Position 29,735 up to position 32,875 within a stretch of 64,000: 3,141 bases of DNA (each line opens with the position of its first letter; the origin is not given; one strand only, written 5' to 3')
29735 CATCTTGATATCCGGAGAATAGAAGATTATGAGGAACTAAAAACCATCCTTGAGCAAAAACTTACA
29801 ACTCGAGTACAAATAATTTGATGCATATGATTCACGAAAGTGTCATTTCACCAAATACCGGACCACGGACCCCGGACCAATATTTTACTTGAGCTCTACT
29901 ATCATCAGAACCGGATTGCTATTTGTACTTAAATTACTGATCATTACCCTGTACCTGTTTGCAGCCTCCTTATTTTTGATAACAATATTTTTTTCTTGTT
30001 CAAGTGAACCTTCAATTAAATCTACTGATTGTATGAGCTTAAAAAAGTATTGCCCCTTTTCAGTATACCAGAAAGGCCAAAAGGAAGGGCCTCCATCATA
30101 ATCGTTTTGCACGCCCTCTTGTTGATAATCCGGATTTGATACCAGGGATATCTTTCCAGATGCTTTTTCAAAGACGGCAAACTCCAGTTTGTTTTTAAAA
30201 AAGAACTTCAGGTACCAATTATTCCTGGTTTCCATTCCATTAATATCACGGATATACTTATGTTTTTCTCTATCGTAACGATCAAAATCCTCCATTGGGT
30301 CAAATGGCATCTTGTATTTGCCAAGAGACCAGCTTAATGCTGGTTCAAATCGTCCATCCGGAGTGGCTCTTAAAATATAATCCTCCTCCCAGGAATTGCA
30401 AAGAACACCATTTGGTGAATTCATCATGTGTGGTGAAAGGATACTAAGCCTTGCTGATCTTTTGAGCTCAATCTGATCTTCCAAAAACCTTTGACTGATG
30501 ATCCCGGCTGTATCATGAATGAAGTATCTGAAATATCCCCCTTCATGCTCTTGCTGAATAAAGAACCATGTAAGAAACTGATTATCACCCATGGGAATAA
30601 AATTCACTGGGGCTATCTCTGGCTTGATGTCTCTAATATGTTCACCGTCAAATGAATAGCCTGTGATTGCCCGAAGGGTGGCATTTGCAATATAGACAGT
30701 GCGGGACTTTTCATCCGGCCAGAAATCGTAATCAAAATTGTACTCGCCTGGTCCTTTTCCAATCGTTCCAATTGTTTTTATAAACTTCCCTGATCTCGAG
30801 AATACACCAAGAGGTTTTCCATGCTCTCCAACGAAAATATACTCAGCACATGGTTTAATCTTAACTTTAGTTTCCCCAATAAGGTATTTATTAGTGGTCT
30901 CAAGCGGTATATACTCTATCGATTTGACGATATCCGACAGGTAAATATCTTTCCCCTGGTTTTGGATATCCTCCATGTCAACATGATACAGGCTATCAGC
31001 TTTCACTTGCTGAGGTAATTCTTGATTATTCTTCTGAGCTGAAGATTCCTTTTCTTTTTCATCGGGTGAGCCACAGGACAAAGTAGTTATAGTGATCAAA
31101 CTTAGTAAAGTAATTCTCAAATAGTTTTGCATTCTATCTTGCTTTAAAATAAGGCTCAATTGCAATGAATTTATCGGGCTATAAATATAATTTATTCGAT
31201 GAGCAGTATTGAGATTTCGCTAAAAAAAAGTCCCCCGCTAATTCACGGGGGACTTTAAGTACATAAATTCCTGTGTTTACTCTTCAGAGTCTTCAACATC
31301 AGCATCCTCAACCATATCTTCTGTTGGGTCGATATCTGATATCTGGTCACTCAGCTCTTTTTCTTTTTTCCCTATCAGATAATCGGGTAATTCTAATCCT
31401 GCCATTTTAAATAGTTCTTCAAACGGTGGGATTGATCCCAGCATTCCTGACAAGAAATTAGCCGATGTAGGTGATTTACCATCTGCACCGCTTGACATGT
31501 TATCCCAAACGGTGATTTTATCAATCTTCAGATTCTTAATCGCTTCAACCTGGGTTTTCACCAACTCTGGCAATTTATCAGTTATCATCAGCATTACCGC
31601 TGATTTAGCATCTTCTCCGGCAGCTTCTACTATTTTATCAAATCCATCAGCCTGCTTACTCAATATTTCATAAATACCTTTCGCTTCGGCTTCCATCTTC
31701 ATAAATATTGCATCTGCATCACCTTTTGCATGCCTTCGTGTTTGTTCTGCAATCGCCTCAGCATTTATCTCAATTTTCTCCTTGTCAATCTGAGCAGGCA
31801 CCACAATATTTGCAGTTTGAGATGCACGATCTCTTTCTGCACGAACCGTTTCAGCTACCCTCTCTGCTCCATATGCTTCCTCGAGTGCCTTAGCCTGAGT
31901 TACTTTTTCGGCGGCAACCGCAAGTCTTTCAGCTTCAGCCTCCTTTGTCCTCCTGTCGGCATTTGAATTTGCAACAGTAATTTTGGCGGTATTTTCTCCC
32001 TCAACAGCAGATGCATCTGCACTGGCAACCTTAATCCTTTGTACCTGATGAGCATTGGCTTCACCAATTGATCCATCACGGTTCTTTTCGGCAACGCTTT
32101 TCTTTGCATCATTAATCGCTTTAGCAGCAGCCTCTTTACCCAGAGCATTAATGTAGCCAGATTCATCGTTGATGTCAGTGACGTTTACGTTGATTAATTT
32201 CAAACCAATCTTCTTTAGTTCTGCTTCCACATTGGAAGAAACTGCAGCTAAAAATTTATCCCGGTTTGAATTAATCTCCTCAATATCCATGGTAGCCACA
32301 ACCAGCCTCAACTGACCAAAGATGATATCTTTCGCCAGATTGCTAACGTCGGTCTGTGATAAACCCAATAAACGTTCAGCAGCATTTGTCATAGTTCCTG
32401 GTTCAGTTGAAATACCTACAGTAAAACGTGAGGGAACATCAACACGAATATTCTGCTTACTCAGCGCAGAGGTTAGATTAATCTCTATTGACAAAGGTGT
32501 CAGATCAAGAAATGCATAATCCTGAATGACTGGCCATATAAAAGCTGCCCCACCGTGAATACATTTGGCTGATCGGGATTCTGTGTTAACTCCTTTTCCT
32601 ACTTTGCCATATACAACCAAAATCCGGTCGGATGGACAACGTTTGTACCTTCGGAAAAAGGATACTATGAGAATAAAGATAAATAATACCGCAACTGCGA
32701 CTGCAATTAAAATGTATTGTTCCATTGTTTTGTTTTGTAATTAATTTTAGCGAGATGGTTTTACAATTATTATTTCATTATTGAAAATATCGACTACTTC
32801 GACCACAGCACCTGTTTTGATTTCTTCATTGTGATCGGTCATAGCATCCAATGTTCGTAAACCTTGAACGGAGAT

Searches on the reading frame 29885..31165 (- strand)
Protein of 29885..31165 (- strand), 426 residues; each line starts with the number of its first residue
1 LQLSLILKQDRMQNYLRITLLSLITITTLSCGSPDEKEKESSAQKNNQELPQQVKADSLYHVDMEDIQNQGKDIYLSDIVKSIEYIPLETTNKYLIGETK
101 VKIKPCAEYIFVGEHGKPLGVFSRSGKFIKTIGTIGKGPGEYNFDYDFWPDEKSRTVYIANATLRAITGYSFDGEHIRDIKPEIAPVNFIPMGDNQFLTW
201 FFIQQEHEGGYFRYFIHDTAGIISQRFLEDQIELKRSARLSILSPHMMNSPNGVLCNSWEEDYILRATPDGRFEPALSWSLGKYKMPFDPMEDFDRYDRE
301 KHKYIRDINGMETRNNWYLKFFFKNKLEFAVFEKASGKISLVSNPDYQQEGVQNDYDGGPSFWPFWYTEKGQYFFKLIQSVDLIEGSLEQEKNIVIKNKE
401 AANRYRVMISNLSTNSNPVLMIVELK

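Call 76: search_protein_families(library=pfam, proteins=[window:29885-31165:-], max_evalue=0.00001)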
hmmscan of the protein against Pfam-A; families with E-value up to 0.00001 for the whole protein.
window:29885-31165:- (426 aa): 2 families
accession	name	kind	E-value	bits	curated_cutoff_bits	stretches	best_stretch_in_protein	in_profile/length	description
PF17170.10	DUF5128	-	4.4e-33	115.3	22.9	1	61-349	9-294/321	6-bladed beta-propeller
PF16288.11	DUF4934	-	3.9e-11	43.4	27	1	76-176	3-100/102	Domain of unknown function (DUF4934)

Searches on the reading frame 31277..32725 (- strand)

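Call 76: search_protein_families(library=pfam, proteins=[window:31277-32725:-], max_evalue=0.00001)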
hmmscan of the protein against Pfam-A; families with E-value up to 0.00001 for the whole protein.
window:31277-32725:- (482 aa): 1 family
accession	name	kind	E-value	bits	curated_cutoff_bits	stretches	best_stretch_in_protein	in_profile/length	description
PF01145.31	Band_7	-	8e-28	98.1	23.6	1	32-215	5-175/176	SPFH domain / Band 7 family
